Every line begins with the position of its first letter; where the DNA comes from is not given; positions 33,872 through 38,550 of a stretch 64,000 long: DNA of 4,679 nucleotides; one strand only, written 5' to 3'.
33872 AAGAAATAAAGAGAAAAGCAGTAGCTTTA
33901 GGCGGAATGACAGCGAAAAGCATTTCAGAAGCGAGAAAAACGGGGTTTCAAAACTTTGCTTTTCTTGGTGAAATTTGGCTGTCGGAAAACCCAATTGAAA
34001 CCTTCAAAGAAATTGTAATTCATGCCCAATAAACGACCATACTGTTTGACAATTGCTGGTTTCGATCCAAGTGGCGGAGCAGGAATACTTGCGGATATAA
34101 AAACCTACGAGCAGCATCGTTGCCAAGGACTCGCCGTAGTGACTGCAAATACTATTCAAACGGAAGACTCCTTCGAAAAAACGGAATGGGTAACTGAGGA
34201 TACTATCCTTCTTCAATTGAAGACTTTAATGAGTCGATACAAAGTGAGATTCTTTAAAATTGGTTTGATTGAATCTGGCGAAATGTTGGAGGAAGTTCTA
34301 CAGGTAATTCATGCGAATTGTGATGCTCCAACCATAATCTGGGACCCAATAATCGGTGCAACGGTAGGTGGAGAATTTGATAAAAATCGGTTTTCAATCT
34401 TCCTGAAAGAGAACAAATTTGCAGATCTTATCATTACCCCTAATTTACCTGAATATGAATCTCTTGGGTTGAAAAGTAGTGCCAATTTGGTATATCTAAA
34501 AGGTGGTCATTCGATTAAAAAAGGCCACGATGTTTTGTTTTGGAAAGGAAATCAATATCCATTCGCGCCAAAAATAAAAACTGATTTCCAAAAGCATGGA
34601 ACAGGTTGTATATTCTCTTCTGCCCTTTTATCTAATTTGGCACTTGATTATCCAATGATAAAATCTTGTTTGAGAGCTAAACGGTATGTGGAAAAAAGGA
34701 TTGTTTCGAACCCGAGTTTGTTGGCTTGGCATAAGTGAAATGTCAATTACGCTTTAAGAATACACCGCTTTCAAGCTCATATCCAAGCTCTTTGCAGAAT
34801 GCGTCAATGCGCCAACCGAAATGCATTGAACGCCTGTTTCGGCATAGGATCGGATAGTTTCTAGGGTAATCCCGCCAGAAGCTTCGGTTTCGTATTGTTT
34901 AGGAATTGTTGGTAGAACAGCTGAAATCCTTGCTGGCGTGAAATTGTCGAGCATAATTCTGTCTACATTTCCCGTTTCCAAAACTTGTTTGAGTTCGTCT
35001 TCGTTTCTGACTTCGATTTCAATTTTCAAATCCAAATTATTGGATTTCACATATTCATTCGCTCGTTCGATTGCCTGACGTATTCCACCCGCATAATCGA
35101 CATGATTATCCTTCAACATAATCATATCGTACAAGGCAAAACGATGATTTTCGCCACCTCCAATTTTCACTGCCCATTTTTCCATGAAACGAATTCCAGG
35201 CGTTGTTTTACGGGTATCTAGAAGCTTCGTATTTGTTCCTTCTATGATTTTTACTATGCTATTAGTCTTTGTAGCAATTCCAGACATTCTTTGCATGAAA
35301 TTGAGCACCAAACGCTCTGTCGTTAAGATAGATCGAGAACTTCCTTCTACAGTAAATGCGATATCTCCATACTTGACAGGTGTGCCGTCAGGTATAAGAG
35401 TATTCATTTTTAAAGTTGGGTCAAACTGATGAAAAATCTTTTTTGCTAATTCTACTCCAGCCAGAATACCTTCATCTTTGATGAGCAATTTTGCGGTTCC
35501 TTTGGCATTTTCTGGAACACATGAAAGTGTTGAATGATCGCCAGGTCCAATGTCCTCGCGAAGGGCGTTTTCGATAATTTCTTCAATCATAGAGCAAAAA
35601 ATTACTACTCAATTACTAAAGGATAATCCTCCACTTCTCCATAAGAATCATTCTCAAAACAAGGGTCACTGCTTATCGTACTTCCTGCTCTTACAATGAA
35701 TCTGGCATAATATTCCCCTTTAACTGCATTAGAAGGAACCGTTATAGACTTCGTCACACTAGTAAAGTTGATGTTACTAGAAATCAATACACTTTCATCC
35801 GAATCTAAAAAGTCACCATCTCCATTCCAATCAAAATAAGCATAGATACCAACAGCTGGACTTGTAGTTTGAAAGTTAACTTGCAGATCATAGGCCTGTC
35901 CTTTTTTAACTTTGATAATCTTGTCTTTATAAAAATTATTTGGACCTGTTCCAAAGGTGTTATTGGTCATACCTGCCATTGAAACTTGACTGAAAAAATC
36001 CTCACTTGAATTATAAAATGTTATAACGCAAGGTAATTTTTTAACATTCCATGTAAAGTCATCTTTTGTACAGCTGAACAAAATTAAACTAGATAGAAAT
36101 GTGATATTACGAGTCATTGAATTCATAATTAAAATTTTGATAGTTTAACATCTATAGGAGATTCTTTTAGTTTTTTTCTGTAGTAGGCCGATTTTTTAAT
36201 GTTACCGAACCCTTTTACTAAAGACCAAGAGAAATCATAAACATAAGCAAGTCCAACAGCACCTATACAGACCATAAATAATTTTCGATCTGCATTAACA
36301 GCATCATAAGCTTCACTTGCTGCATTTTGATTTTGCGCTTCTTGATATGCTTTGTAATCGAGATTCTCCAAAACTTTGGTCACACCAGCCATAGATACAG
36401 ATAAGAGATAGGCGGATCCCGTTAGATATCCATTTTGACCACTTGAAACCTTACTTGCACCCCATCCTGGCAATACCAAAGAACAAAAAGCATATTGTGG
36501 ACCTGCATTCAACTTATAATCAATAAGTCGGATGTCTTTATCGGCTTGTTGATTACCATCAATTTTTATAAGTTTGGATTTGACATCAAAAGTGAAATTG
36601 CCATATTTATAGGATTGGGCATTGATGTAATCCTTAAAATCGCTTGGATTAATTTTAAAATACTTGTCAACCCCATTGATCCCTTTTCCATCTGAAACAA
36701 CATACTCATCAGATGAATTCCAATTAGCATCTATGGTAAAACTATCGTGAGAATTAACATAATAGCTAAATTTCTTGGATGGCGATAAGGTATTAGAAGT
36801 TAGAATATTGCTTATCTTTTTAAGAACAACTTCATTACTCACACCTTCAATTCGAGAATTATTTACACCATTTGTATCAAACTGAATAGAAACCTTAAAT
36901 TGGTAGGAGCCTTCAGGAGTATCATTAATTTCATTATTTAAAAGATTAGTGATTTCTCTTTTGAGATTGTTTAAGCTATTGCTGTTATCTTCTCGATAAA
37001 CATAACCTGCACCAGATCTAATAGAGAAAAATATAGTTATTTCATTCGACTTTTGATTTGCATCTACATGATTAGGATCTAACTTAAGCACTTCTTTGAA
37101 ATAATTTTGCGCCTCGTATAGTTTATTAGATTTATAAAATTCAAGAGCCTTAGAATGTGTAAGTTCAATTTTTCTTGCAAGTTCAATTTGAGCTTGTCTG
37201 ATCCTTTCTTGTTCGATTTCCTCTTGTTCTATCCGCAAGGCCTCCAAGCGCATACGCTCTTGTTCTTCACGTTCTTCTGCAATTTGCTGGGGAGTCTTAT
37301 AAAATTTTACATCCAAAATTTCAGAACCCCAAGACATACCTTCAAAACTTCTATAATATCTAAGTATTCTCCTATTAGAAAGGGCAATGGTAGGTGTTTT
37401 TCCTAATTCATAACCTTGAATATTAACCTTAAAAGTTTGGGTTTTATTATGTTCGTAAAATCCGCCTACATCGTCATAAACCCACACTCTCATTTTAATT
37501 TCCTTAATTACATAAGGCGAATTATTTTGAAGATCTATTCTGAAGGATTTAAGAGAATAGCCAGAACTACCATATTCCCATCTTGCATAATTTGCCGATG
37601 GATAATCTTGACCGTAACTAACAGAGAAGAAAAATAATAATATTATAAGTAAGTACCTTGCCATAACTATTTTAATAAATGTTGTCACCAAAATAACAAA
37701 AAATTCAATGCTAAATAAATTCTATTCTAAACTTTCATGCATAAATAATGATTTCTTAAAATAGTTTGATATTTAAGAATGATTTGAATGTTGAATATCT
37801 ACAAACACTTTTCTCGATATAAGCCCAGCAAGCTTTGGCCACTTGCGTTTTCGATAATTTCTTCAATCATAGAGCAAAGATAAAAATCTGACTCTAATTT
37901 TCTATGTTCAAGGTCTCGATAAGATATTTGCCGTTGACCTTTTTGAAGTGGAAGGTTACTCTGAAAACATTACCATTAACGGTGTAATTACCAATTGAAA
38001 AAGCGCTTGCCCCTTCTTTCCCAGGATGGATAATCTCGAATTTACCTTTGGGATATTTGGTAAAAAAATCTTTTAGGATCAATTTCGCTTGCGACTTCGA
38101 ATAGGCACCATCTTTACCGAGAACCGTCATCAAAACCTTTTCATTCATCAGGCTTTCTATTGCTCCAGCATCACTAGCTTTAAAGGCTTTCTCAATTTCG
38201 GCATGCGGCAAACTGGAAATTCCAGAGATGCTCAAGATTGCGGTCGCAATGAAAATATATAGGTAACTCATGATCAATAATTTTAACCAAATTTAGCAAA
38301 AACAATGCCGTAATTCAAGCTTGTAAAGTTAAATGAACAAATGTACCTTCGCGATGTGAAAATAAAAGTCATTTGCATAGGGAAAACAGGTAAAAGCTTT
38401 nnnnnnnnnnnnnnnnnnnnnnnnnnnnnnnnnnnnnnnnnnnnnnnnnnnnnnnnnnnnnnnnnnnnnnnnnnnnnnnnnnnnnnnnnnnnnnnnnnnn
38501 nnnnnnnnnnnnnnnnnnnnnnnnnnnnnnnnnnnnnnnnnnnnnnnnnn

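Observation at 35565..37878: Two-gene cassette inserted in the 5' end of nadC, bounded by a perfect 34-bp direct repeat that duplicates the nadC start codon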

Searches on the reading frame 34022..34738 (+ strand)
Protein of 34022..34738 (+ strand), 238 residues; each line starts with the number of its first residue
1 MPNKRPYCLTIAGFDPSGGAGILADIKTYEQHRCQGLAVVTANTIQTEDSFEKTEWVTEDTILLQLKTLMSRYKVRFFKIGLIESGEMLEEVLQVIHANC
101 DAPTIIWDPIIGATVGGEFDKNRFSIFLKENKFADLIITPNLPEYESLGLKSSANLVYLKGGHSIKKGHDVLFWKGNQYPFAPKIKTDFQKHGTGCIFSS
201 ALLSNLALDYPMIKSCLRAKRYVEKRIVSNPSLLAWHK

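Call 4: search_protein_families(library=pfam, proteins=[window:34022-34738:+], max_evalue=0.01)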
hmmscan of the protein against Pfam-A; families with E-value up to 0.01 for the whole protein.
window:34022-34738:+ (238 aa): 1 family
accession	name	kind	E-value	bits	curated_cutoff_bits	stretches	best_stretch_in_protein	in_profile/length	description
PF08543.17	Phos_pyr_kin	-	2.1e-42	145.7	27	1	15-233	1-238/246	Phosphomethylpyrimidine kinase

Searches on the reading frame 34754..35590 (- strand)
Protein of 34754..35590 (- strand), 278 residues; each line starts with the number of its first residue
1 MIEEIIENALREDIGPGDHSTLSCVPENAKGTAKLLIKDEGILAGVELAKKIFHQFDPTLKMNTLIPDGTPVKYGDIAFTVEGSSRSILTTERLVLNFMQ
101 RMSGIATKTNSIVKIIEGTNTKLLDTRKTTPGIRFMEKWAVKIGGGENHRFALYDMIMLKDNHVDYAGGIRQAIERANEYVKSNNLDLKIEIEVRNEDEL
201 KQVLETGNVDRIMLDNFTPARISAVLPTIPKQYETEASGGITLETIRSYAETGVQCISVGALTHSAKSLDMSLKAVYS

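Call 4: search_protein_families(library=pfam, proteins=[window:34754-35590:-], max_evalue=0.01)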
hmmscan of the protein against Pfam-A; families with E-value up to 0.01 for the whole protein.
window:34754-35590:- (278 aa): 2 families
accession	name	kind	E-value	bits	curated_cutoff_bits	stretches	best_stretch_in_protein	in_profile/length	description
PF01729.25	QRPTase_C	-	1.9e-57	194.1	23.1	1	105-274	1-169/169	Quinolinate phosphoribosyl transferase, C-terminal domain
PF02749.22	QRPTase_N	-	3.3e-19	69.3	27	1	18-103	1-82/82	Quinolinate phosphoribosyl transferase, N-terminal domain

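Call 10: find_encoding_contigs(protein=window:34754-35590:-, flank=8000, max_places=10)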
Protein window:34754-35590:- (278 aa): 23 contigs read that carry it; 10 places shown.
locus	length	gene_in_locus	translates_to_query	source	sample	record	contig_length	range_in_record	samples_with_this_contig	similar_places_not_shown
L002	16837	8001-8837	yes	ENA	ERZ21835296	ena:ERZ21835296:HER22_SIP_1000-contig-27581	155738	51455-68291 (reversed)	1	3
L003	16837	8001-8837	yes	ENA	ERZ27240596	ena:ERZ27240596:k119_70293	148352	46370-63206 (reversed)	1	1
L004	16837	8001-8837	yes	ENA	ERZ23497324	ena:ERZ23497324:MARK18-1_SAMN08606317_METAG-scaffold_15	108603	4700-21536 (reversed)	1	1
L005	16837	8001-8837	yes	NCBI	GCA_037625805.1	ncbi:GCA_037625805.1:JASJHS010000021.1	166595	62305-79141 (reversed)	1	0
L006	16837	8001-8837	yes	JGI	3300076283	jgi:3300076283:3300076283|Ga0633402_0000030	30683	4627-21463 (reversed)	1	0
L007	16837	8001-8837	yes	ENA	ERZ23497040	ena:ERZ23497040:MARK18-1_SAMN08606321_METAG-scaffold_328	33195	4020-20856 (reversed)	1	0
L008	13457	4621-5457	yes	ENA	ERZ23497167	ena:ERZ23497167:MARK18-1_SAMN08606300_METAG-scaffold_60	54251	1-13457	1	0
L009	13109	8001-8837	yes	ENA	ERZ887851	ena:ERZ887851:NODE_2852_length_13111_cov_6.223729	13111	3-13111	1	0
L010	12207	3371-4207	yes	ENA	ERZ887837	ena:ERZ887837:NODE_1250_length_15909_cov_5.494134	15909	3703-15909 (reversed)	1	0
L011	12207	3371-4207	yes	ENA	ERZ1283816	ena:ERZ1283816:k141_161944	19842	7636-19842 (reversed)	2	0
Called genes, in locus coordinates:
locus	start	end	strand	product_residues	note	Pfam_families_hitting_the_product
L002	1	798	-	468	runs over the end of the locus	PF14356:DUF4403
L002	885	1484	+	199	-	-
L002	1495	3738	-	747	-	PF03971:IDH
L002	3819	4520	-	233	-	PF01725:Ham1p_like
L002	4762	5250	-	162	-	PF02590:SPOUT_MTase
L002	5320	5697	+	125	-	PF16022:DUF4783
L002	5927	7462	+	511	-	-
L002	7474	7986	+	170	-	PF20009:GEVED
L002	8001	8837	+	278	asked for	PF02749:QRPTase_N, PF01729:QRPTase_C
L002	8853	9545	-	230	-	PF08543:Phos_pyr_kin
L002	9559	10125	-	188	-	PF02581:TMP-TENI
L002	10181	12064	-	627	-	PF13667:ThiC-associated, PF01964:ThiC_Rad_SAM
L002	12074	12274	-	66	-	PF02597:ThiS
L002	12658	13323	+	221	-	PF02581:TMP-TENI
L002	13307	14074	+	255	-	PF05690:ThiG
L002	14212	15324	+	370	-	PF04055:Radical_SAM, PF06968:BATS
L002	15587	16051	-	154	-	PF01884:PcrB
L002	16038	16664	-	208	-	PF01648:ACPS (weak)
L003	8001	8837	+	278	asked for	PF02749:QRPTase_N, PF01729:QRPTase_C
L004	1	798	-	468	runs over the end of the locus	PF14356:DUF4403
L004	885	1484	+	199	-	-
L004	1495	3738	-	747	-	PF03971:IDH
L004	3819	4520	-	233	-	PF01725:Ham1p_like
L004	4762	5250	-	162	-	PF02590:SPOUT_MTase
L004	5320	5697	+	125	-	PF16022:DUF4783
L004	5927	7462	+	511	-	-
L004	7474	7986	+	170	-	PF20009:GEVED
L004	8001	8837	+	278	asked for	PF02749:QRPTase_N, PF01729:QRPTase_C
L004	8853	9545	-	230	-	PF08543:Phos_pyr_kin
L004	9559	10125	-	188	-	PF02581:TMP-TENI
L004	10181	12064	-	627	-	PF13667:ThiC-associated, PF01964:ThiC_Rad_SAM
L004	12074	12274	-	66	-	PF02597:ThiS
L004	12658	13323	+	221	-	PF02581:TMP-TENI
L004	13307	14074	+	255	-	PF05690:ThiG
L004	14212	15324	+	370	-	PF04055:Radical_SAM, PF06968:BATS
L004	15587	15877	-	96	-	PF01884:PcrB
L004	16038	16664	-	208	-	PF01648:ACPS (weak)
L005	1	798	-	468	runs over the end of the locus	PF14356:DUF4403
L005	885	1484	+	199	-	-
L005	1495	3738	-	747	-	PF03971:IDH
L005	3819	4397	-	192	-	PF01725:Ham1p_like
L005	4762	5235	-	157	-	PF02590:SPOUT_MTase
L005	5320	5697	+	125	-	PF16022:DUF4783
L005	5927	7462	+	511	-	-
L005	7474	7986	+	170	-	PF20009:GEVED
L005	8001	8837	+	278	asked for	PF02749:QRPTase_N, PF01729:QRPTase_C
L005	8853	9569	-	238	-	PF08543:Phos_pyr_kin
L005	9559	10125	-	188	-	PF02581:TMP-TENI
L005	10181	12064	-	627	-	PF13667:ThiC-associated, PF01964:ThiC_Rad_SAM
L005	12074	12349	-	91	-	PF02597:ThiS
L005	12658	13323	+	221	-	PF02581:TMP-TENI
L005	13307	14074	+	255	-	PF05690:ThiG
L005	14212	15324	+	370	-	PF04055:Radical_SAM, PF06968:BATS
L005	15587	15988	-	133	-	PF01884:PcrB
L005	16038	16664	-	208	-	PF01648:ACPS (weak)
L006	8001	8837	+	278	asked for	PF02749:QRPTase_N, PF01729:QRPTase_C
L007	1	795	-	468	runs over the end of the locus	PF14356:DUF4403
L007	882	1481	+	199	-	-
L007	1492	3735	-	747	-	PF03971:IDH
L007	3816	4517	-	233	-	PF01725:Ham1p_like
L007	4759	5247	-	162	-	PF02590:SPOUT_MTase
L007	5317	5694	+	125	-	PF16022:DUF4783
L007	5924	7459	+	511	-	-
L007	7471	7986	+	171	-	PF20009:GEVED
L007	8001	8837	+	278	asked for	PF02749:QRPTase_N, PF01729:QRPTase_C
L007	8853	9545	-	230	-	PF08543:Phos_pyr_kin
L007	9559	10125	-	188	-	PF02581:TMP-TENI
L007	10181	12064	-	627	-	PF13667:ThiC-associated, PF01964:ThiC_Rad_SAM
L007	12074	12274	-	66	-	PF02597:ThiS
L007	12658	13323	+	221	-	PF02581:TMP-TENI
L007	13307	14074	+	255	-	PF05690:ThiG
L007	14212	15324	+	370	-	PF04055:Radical_SAM, PF06968:BATS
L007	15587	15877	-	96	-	PF01884:PcrB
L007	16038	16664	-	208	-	PF01648:ACPS (weak)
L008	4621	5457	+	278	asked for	PF02749:QRPTase_N, PF01729:QRPTase_C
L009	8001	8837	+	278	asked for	PF02749:QRPTase_N, PF01729:QRPTase_C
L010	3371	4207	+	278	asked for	PF02749:QRPTase_N, PF01729:QRPTase_C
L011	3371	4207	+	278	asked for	PF02749:QRPTase_N, PF01729:QRPTase_C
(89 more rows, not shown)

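Call 39: find_related_loci(query=window:34754-35590:-, collection=genome_contigs, flank=6000)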
Query window:34754-35590:- (278 aa) in genome_contigs; peptide patterns used: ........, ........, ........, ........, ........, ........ (x = any residue, [..] = any of these).
600 stretches matched a pattern (row limit reached: there are more); 587 encode a relative of the query (tblastn E <= 1e-3); the best 80 are kept; 80 distinct loci.
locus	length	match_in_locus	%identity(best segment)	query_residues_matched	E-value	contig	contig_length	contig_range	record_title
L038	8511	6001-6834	88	1-278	1e-166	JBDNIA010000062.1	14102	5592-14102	MAG: Crocinitomicaceae bacterium isolate concoct.5.WLB k141_146220, whole genome shotgun sequence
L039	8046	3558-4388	79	1-277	1e-148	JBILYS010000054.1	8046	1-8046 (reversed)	MAG: Crocinitomicaceae bacterium isolate ME2019-03-01_3300042479_group8_bin100 Rohwer_bin700_scaffold_3089_c1, whole gen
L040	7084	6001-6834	75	1-278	8e-142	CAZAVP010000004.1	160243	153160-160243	MAG TPA_asm: uncultured Chryseobacterium sp. isolate SRP220891_co3_210 genome assembly, contig: NODE_26_length_160243_co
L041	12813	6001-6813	76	8-278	1e-139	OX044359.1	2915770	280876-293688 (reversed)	MAG: uncultured Flavobacteriales bacterium isolate C_MB391 genome assembly, chromosome: C_MB391_contig-1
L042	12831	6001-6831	74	1-277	4e-139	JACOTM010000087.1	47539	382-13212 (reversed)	MAG: Flavobacteriia bacterium isolate NC_groundwater_44_Pr7_S2p5_31_11 FFV18_S2p5_scaffold_623434, whole genome shotgun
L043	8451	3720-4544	74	1-275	7e-139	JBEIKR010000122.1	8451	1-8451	MAG: Crocinitomicaceae bacterium isolate Sample-104-S4-bin-49 Sample_104_S4-bin_49-k141_277586, whole genome shotgun seq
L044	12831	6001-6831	75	2-278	3e-137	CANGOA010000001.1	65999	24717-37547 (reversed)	MAG: Flavobacteriia bacterium isolate Jr-7aug17-200 genome assembly, contig: Jr-7aug17-C596, whole genome shotgun sequen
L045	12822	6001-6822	73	5-278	5e-136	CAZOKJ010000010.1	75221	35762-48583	MAG TPA_asm: uncultured Fluviicola sp. isolate binchicken_co101_158 genome assembly, contig: NODE_131_length_75221_cov_2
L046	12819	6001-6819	72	5-277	3e-135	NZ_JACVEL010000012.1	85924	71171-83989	Taishania pollutisoli strain CZZ-1 CZZ-1_scaffold12, whole genome shotgun sequence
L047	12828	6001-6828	72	2-277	2e-134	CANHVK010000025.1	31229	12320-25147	MAG: Flavobacteriia bacterium isolate RE-27jun17-84 genome assembly, contig: RE-27jun17-C759, whole genome shotgun seque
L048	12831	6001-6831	72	1-277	4e-133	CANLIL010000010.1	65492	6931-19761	MAG: Flavobacteriales bacterium isolate ZE-13may13-96 genome assembly, contig: ZE-13may13-C316, whole genome shotgun seq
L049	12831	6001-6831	71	1-277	3e-133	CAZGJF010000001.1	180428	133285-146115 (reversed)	MAG TPA_asm: uncultured Akkermansia sp. isolate SRP193358_co1_101 genome assembly, contig: NODE_39_length_180428_cov_6.7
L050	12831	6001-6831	71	1-277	5e-133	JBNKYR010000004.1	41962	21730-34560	MAG: Crocinitomicaceae bacterium isolate D1D2.bin.17.permissive NODE_4_length_41962_cov_3.958649, whole genome shotgun s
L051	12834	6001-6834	70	1-278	4e-131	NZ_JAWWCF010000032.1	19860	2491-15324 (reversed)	MAG: Lishizhenia sp. isolate HN17.bin.3 k141_1708347_length_19860_cov_10.0000, whole genome shotgun sequence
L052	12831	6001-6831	71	2-278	3e-130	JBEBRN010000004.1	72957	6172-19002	MAG: Taishania pollutisoli isolate T2.bin.118 NODE_906_length_72957_cov_114.861142, whole genome shotgun sequence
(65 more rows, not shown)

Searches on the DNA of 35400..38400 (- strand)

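Call 76: search_rna_families(source=window, start=35400, end=38400, threshold=evalue, max_evalue=1)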
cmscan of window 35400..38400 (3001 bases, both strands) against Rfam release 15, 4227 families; matches with E-value up to 1: 0.
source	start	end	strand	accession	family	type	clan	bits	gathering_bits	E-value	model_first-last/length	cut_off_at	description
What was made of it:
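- Tried and rejected: Rfam finds nothing in 35400-38400 (call 76).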

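Call 90: search_dna_similar(query=window:35555-35610:-, collection=phages, mode=distant, max_evalue=1, max_rows=5)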
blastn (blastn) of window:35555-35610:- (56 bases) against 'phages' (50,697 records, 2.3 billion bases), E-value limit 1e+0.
Records with a match: 1; places in all: 1; records where one place covers at least 80% of the query: 0.
Best place of each record, by identity: 80-90% 1.
By first word of the organism name: uncultured 1.
By host as written in the record: - 1.
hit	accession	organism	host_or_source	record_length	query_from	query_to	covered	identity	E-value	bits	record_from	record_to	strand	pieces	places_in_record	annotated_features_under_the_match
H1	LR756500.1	uncultured phage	metagenomic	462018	10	43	61%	85.3%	4e-1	37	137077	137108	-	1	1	record has no annotation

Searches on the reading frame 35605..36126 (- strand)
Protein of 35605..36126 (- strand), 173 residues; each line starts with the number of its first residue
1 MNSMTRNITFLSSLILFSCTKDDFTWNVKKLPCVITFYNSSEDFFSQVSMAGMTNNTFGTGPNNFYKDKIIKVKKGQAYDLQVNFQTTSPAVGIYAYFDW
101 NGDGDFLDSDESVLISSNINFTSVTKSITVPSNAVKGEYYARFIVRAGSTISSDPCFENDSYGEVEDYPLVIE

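Call 4: search_protein_families(library=pfam, proteins=[window:35605-36126:-], max_evalue=0.01)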
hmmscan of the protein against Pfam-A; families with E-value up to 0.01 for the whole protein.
window:35605-36126:- (173 aa): 2 families
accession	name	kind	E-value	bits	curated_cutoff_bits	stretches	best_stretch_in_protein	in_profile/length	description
PF20009.4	GEVED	-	3.9e-19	69.7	24.4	1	94-170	2-77/78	GEVED domain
PF24424.1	FNG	-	0.0021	18.6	27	1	55-110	42-96/146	FNG domain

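Call 48: search_protein_families(library=ncbifam, proteins=[window:35605-36126:-], max_evalue=0.1)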
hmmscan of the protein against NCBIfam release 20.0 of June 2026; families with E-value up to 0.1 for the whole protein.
window:35605-36126:- (173 aa): 0 families

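Call 49: search_protein_families(library=padloc, proteins=[window:35605-36126:-], max_evalue=0.1)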
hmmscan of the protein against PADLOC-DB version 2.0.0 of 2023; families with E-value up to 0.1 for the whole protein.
window:35605-36126:- (173 aa): 0 families
